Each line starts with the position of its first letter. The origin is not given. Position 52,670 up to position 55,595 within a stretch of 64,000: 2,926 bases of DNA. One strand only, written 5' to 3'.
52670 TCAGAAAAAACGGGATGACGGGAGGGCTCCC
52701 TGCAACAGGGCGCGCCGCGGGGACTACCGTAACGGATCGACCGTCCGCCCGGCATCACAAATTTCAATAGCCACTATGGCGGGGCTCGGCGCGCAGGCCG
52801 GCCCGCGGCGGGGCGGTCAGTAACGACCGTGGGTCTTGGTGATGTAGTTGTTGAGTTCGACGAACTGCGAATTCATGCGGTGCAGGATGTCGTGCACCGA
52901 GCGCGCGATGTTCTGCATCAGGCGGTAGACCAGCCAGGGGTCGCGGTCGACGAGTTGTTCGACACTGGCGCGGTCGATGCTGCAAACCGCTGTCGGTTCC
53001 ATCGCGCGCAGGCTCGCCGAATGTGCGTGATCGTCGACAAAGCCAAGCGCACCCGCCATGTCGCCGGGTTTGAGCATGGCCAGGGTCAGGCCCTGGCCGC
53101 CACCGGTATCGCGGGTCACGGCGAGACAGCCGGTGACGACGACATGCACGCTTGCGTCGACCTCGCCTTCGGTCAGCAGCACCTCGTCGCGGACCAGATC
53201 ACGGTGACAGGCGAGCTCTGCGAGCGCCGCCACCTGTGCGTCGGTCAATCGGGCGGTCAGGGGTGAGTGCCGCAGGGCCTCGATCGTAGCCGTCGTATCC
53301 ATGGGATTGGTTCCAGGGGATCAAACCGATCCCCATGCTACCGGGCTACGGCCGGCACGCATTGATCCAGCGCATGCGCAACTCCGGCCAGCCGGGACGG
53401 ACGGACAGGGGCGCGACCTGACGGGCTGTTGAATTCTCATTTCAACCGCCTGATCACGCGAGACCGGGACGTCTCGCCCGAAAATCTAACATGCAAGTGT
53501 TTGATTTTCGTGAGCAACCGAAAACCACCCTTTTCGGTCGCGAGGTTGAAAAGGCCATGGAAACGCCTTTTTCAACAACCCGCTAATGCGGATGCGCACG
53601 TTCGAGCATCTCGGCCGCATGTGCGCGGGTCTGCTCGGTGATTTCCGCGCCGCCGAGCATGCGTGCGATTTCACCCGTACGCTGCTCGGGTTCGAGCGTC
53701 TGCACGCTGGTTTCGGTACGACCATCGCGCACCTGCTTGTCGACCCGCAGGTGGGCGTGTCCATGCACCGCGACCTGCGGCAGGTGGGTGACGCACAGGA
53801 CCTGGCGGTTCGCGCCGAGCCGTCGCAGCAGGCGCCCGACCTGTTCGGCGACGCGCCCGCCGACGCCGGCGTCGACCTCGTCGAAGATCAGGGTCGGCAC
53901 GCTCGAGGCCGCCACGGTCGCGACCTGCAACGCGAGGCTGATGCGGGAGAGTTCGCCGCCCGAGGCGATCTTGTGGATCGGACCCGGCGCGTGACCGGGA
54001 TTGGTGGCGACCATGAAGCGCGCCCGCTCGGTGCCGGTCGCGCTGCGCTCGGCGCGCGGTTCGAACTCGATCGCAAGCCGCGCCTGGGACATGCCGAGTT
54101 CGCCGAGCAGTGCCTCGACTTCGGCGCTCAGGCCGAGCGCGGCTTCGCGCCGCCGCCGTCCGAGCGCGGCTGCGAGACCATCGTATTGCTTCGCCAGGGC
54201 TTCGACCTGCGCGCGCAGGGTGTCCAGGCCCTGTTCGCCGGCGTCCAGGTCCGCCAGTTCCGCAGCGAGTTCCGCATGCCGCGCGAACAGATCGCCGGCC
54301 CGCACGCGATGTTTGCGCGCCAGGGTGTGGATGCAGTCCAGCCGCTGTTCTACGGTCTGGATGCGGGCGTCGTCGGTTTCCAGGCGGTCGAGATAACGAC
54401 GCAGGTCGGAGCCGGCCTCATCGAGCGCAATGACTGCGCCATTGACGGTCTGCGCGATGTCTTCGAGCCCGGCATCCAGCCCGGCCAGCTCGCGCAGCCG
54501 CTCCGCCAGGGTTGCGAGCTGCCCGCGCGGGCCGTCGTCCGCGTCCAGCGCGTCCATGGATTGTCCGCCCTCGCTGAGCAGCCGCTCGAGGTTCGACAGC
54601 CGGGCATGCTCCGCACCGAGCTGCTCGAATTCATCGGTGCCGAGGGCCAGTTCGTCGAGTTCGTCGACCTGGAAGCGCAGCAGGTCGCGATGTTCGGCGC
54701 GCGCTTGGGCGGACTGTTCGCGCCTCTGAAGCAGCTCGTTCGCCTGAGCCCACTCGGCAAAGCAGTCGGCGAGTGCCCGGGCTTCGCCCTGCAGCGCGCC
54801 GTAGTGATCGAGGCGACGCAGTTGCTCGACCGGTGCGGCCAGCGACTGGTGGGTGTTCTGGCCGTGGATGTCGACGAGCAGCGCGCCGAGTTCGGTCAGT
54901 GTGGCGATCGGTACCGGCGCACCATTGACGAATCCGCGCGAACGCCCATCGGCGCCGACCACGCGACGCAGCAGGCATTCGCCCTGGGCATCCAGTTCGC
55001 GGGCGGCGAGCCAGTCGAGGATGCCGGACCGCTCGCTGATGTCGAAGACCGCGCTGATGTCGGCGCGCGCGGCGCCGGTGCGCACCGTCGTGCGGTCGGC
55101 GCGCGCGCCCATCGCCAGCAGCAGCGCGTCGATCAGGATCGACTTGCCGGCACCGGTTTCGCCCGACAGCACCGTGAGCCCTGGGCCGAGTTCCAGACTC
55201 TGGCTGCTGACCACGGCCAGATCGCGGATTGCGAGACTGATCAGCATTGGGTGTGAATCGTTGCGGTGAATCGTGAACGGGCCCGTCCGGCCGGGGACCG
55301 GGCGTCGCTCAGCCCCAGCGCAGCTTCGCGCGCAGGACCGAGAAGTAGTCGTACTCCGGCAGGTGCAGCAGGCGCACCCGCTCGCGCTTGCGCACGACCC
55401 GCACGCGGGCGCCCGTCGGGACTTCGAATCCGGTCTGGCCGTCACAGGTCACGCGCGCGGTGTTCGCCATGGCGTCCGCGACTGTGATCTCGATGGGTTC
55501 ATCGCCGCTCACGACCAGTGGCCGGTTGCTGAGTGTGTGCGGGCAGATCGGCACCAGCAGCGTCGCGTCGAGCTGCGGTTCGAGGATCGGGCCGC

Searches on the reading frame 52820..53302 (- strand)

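Call 69: search_protein_families(library=pfam, proteins=[window:52820-53302:-], max_evalue=0.001)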
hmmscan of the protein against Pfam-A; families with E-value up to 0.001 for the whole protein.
window:52820-53302:- (161 aa): 1 family
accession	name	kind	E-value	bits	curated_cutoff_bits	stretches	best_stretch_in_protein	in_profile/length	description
PF00027.35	cNMP_binding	-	5.2e-17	62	27.5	1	36-121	4-89/89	Cyclic nucleotide-binding domain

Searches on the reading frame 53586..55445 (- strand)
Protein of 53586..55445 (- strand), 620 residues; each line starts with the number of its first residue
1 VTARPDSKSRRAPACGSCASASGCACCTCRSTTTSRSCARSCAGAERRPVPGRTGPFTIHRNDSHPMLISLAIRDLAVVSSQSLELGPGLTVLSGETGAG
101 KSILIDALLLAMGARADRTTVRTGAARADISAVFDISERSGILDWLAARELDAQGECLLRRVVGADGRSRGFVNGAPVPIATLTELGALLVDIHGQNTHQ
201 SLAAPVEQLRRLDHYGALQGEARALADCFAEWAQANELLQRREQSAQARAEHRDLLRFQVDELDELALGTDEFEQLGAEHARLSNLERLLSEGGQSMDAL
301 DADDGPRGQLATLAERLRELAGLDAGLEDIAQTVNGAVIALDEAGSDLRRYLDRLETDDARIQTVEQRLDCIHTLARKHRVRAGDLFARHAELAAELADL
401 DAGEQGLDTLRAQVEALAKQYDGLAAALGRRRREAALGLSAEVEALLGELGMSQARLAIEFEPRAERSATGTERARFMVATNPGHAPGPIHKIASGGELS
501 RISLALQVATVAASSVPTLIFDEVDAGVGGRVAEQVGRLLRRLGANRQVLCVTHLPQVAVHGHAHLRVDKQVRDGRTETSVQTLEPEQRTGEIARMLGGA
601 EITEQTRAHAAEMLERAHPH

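Call 69: search_protein_families(library=pfam, proteins=[window:53586-55445:-], max_evalue=0.001)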
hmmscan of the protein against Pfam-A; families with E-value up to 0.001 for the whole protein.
window:53586-55445:- (620 aa): 4 families
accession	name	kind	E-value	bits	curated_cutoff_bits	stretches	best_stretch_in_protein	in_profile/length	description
PF02463.25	SMC_N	-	3.8e-15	56.4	40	1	81-570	17-213/220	RecF/RecN/SMC N terminal domain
PF13476.12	AAA_23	-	3.7e-09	38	27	1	71-131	2-64/201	AAA domain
PF13304.12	AAA_21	-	3.4e-06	27.8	27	0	510-557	252-301/304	AAA domain, putative AbiEii toxin, Type IV TA system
PF13555.12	AAA_29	-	0.00032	20.8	27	1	85-114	18-48/61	P-loop containing region of AAA domain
